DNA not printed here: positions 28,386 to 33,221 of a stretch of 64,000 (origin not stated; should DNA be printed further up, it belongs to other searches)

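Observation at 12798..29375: Nine copies of an unassigned ~175-aa module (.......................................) spread over five secreted proteins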

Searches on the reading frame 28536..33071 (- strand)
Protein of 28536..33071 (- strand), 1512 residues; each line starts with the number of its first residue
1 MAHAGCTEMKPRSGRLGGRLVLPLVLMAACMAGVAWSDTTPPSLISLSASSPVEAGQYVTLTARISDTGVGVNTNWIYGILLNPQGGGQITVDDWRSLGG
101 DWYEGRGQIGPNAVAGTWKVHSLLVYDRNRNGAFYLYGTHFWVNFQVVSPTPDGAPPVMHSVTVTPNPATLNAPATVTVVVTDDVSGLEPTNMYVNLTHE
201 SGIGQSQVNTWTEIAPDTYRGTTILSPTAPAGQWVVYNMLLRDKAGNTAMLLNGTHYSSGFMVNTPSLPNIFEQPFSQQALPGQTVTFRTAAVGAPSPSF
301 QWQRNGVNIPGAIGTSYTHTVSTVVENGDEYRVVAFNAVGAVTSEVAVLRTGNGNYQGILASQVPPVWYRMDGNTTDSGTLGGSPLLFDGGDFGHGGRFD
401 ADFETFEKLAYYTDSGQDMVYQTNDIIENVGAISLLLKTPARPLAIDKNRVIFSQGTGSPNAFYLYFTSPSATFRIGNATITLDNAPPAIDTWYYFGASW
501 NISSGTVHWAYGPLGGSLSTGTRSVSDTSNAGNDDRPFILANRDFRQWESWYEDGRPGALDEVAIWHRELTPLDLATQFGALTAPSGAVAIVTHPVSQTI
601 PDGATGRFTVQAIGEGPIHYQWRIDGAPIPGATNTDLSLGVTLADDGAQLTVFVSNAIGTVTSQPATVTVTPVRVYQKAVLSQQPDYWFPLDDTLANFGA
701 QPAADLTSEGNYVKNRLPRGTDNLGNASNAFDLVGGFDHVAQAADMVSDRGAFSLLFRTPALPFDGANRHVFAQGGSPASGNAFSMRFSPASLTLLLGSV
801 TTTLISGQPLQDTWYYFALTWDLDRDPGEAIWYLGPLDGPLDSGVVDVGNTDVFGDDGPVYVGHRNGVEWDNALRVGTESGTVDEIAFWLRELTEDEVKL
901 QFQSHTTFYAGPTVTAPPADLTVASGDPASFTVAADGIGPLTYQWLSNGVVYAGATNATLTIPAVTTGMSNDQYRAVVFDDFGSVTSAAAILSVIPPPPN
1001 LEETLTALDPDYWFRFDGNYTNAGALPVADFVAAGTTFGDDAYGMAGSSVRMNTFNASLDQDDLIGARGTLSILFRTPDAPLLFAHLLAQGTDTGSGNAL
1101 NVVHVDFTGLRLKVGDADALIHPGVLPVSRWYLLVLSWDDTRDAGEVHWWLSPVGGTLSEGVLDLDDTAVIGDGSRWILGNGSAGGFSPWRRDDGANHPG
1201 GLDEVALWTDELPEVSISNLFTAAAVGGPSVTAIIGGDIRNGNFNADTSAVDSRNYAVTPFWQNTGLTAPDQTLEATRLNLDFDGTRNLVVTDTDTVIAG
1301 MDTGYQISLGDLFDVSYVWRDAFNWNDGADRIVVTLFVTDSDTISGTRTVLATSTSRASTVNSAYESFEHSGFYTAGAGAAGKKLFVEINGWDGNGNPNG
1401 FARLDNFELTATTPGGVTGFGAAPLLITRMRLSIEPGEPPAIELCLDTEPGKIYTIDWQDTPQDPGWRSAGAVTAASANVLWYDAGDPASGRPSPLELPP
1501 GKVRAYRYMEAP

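Call 8: search_protein_families(library=pfam, proteins=[window:28536-33071:-], max_evalue=0.1)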
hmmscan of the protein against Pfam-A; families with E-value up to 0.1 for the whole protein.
window:28536-33071:- (1512 aa): 6 families
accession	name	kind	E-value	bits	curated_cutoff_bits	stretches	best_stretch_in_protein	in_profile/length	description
PF13927.12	Ig_3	-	2.4e-17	63.7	30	2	912-971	2-69/78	Immunoglobulin domain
PF07679.22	I-set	-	7e-14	52.1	23.7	1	270-347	2-87/90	Immunoglobulin I-set domain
PF13385.13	Laminin_G_3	-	1.1e-10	42.2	27.6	2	750-899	16-151/151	Concanavalin A-like lectin/glucanases superfamily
PF13895.12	Ig_2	-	1.2e-05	25.9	27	0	274-340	7-69/79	Immunoglobulin domain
PF00047.31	ig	-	0.0012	19.5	21.8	0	279-319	4-48/81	Immunoglobulin domain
PF06298.16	PsbY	-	0.065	13.6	24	0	220-240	4-24/35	Photosystem II protein Y (PsbY)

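Call 9: search_protein_families(library=ncbifam, proteins=[window:28536-33071:-], max_evalue=0.1)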
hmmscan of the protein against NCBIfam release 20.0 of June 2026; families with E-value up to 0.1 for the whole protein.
window:28536-33071:- (1512 aa): 1 family
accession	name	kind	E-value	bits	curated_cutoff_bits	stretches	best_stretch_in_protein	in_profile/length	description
NF040485.1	ZirU_fam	subfamily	0.0026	17.9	100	0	618-668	57-105/210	ZirU family protein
